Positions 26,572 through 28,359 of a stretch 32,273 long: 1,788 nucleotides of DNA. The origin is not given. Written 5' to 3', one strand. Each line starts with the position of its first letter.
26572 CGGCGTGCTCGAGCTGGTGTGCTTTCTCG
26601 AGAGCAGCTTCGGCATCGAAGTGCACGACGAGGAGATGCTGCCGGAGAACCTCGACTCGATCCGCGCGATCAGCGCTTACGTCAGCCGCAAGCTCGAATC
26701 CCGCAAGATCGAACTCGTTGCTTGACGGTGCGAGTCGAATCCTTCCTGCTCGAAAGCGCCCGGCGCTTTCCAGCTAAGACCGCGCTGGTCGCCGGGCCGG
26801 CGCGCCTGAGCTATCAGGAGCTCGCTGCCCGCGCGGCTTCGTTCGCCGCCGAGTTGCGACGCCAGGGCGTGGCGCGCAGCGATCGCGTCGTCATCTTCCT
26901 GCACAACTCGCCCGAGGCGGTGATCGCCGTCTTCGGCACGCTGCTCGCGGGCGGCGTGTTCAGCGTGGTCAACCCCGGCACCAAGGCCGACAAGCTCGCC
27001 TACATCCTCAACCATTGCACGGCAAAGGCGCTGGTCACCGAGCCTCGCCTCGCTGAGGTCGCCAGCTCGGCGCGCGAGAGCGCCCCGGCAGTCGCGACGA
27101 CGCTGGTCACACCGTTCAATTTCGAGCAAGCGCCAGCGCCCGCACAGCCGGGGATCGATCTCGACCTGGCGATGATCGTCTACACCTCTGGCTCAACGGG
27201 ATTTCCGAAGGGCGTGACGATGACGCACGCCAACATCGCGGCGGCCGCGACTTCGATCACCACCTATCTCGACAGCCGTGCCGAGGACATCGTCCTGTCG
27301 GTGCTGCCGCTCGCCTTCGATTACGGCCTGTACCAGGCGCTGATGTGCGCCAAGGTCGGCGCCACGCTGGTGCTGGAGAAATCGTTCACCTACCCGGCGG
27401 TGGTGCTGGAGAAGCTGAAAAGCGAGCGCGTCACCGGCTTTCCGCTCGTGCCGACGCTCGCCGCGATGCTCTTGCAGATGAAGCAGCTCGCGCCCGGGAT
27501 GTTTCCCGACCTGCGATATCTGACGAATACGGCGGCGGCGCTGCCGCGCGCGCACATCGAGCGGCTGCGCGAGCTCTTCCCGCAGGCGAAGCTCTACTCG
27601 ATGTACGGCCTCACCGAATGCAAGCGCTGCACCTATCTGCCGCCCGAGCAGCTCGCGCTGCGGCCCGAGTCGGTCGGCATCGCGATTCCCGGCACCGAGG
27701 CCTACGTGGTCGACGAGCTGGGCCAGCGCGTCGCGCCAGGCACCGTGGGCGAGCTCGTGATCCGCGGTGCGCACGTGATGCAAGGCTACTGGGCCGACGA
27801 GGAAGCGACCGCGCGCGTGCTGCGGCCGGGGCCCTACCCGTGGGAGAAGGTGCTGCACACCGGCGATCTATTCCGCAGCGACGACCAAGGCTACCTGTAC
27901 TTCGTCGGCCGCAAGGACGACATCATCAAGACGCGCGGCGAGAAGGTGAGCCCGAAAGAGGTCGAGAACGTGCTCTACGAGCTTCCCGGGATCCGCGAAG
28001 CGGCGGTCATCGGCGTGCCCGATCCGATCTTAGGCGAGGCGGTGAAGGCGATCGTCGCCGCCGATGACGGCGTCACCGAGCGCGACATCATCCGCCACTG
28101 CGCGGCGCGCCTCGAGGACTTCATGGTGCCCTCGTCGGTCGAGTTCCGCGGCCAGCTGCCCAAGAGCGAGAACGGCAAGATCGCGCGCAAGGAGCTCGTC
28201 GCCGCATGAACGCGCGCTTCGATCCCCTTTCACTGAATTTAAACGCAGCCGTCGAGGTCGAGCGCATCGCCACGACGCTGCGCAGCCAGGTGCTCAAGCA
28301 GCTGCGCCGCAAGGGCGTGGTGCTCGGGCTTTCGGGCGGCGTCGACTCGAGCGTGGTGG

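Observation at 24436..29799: AsnB amidotransferase + carrier protein + adenylating ligase + NadE-like ATP-PPase + hexapeptide acyltransferase cassette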

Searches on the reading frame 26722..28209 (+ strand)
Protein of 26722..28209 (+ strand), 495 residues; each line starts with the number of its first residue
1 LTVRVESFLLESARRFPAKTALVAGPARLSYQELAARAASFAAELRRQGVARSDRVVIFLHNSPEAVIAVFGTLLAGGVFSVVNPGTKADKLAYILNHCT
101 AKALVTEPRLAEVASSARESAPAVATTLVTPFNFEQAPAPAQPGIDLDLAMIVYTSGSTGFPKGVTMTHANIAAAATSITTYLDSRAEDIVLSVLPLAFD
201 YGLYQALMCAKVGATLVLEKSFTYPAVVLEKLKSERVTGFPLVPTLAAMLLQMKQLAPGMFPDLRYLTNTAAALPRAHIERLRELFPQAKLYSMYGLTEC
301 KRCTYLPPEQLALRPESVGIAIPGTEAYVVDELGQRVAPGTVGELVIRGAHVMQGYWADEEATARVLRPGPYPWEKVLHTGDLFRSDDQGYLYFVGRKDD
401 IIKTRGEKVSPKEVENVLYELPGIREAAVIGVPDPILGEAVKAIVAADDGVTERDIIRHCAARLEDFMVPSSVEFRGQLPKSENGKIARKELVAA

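Call 4: search_protein_families(library=ncbifam, proteins=[window:26722-28209:+], max_evalue=0.001)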
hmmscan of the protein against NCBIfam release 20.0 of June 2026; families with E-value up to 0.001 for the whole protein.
window:26722-28209:+ (495 aa): 107 families (the best 25 are shown)
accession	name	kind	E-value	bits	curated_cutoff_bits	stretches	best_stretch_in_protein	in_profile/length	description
TIGR03098.1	ligase_PEP_1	hypoth_equivalog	4.1e-140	467.7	592.35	1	6-492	3-514/517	acyl-CoA ligase (AMP-forming), exosortase A system-associated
NF004837.0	PRK06187.1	subfamily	5e-109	365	476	1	4-492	9-518/531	long-chain-fatty-acid--CoA ligase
NF006182.0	PRK08316.1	subfamily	2.5e-98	329.8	663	1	5-492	13-513/523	fatty acyl-CoA synthetase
TIGR01733.1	AA-adenyl-dom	subfamily_domain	5.3e-87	292.3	317.4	1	30-429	1-409/409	amino acid adenylation domain-containing protein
NF006181.0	PRK08314.1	subfamily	3.2e-86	289.8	705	2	135-492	193-550/563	long-chain-fatty-acid--CoA ligase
NF005801.1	PRK07656.1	equivalog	2.4e-80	270.6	657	1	8-492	6-499/500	FadD3 family acyl-CoA ligase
NF052580.1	Str24CoAsynCasG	equivalog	4.9e-76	256.2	750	1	9-492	46-546/548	steroid-24-oyl-CoA synthetase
NF005220.0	PRK06710.1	equivalog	4.7e-74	249.5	1116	2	146-493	205-550/563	long-chain-fatty-acid--CoA ligase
NF005702.0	PRK07514.1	subfamily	7.2e-74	249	558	1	24-492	25-496/506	malonyl-CoA synthase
NF004511.1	PRK05852.1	equivalog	4.3e-73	246.7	650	1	9-492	5-500/505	FadD7 family fatty acid--CoA ligase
NF009233.0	PRK12583.1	subfamily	1.2e-72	245.2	832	2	148-490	202-544/558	fatty acid CoA ligase family protein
NF004114.0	PRK05605.1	equivalog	1.4e-70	238.3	766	2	148-492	222-565/575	long-chain-fatty-acid--CoA ligase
NF006523.0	PRK08974.1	equivalog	3.2e-70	236.8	884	2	148-492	207-549/561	long-chain-fatty-acid--CoA ligase FadD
NF005463.0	PRK07059.1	subfamily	1.2e-69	235.3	869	2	147-492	204-552/557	long-chain-fatty-acid--CoA ligase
NF004808.0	PRK06155.1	equivalog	1.5e-69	234.8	722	1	7-493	25-519/542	ATP-dependent acyl-CoA ligase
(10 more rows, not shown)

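Call 5: search_protein_families(library=pfam, proteins=[window:26722-28209:+], max_evalue=0.001)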
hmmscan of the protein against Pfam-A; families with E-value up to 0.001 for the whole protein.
window:26722-28209:+ (495 aa): 2 families
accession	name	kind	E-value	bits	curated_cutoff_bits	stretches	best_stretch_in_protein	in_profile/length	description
PF00501.34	AMP-binding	-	8.1e-92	308.4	29.9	1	11-357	3-384/384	AMP-binding enzyme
PF13193.12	AMP-binding_C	-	4.6e-20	72.8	24.5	1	413-486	1-76/76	AMP-binding enzyme C-terminal domain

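Call 13: search_solved_structures(query=window:26722-28209:+, max_evalue=1e-30)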
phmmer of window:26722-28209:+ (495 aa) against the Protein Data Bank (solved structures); distinct sequences matched with E-value up to 1e-30: 134 (the best 60 are shown).
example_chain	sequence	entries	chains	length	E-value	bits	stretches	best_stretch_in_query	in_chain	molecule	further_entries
3wvn_A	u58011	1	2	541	1.9e-85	290.7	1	6-493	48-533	Non-ribosomal peptide synthetase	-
6mfy_A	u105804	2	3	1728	1.9e-81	277.5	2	7-492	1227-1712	Linear gramicidin synthase subunit A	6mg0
9be3_A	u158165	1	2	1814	2.3e-81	277.3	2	7-492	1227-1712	Linear gramicidin synthase subunit A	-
9be4_A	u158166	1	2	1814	2.3e-81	277.3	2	7-492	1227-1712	Linear gramicidin synthase subunit A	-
6mfz_A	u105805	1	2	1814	2.3e-81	277.3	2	7-492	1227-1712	Linear gramicidin synthase subunit A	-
9meh_A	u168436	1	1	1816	2.3e-81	277.3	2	7-492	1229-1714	Linear gramicidin synthase subunit A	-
8xjz_C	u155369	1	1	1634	8.3e-76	258.9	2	7-493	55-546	Peptide synthetase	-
3wv4_A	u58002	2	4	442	2.5e-70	240.9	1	6-397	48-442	Non-ribosomal peptide synthetase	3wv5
8wev_A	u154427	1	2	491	3.4e-58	200.9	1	9-491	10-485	Feruloyl-CoA Synthetase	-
8weu_A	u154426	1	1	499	3.6e-58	200.8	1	9-491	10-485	Fatty-acyl-CoA synthase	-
7dq5_A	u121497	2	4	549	6.9e-55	189.9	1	24-493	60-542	Putative ATP-dependent b-aminoacyl-ACP synthetase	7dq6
4fuq_A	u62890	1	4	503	1.5e-54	188.9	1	23-490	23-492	Malonyl CoA synthetase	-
8yyq_A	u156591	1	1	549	5.2e-54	187.1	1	24-493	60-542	Putative ATP-dependent b-aminoacyl-ACP synthetase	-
8yyr_A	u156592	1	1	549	5.7e-54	186.9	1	24-493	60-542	Putative ATP-dependent b-aminoacyl-ACP synthetase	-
3r44_A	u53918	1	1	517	6e-54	186.9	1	26-490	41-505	fatty acyl CoA synthetase FADD13 (FATTY-ACYL-CoA SYNTHETASE)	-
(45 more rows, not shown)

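Call 14: search_solved_structures(query=window:26722-28209:+, max_evalue=1e-80, show_alignments=2)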
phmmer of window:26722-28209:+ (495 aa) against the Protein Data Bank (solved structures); distinct sequences matched with E-value up to 1e-80: 6.
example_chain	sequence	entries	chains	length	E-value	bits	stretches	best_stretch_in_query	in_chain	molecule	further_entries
3wvn_A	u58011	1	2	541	1.9e-85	290.7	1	6-493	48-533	Non-ribosomal peptide synthetase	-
6mfy_A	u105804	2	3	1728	1.9e-81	277.5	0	7-492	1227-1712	Linear gramicidin synthase subunit A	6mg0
9be3_A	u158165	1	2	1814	2.3e-81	277.3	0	7-492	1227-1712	Linear gramicidin synthase subunit A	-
9be4_A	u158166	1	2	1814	2.3e-81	277.3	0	7-492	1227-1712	Linear gramicidin synthase subunit A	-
6mfz_A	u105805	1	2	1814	2.3e-81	277.3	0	7-492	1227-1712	Linear gramicidin synthase subunit A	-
9meh_A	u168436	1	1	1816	2.3e-81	277.3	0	7-492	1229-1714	Linear gramicidin synthase subunit A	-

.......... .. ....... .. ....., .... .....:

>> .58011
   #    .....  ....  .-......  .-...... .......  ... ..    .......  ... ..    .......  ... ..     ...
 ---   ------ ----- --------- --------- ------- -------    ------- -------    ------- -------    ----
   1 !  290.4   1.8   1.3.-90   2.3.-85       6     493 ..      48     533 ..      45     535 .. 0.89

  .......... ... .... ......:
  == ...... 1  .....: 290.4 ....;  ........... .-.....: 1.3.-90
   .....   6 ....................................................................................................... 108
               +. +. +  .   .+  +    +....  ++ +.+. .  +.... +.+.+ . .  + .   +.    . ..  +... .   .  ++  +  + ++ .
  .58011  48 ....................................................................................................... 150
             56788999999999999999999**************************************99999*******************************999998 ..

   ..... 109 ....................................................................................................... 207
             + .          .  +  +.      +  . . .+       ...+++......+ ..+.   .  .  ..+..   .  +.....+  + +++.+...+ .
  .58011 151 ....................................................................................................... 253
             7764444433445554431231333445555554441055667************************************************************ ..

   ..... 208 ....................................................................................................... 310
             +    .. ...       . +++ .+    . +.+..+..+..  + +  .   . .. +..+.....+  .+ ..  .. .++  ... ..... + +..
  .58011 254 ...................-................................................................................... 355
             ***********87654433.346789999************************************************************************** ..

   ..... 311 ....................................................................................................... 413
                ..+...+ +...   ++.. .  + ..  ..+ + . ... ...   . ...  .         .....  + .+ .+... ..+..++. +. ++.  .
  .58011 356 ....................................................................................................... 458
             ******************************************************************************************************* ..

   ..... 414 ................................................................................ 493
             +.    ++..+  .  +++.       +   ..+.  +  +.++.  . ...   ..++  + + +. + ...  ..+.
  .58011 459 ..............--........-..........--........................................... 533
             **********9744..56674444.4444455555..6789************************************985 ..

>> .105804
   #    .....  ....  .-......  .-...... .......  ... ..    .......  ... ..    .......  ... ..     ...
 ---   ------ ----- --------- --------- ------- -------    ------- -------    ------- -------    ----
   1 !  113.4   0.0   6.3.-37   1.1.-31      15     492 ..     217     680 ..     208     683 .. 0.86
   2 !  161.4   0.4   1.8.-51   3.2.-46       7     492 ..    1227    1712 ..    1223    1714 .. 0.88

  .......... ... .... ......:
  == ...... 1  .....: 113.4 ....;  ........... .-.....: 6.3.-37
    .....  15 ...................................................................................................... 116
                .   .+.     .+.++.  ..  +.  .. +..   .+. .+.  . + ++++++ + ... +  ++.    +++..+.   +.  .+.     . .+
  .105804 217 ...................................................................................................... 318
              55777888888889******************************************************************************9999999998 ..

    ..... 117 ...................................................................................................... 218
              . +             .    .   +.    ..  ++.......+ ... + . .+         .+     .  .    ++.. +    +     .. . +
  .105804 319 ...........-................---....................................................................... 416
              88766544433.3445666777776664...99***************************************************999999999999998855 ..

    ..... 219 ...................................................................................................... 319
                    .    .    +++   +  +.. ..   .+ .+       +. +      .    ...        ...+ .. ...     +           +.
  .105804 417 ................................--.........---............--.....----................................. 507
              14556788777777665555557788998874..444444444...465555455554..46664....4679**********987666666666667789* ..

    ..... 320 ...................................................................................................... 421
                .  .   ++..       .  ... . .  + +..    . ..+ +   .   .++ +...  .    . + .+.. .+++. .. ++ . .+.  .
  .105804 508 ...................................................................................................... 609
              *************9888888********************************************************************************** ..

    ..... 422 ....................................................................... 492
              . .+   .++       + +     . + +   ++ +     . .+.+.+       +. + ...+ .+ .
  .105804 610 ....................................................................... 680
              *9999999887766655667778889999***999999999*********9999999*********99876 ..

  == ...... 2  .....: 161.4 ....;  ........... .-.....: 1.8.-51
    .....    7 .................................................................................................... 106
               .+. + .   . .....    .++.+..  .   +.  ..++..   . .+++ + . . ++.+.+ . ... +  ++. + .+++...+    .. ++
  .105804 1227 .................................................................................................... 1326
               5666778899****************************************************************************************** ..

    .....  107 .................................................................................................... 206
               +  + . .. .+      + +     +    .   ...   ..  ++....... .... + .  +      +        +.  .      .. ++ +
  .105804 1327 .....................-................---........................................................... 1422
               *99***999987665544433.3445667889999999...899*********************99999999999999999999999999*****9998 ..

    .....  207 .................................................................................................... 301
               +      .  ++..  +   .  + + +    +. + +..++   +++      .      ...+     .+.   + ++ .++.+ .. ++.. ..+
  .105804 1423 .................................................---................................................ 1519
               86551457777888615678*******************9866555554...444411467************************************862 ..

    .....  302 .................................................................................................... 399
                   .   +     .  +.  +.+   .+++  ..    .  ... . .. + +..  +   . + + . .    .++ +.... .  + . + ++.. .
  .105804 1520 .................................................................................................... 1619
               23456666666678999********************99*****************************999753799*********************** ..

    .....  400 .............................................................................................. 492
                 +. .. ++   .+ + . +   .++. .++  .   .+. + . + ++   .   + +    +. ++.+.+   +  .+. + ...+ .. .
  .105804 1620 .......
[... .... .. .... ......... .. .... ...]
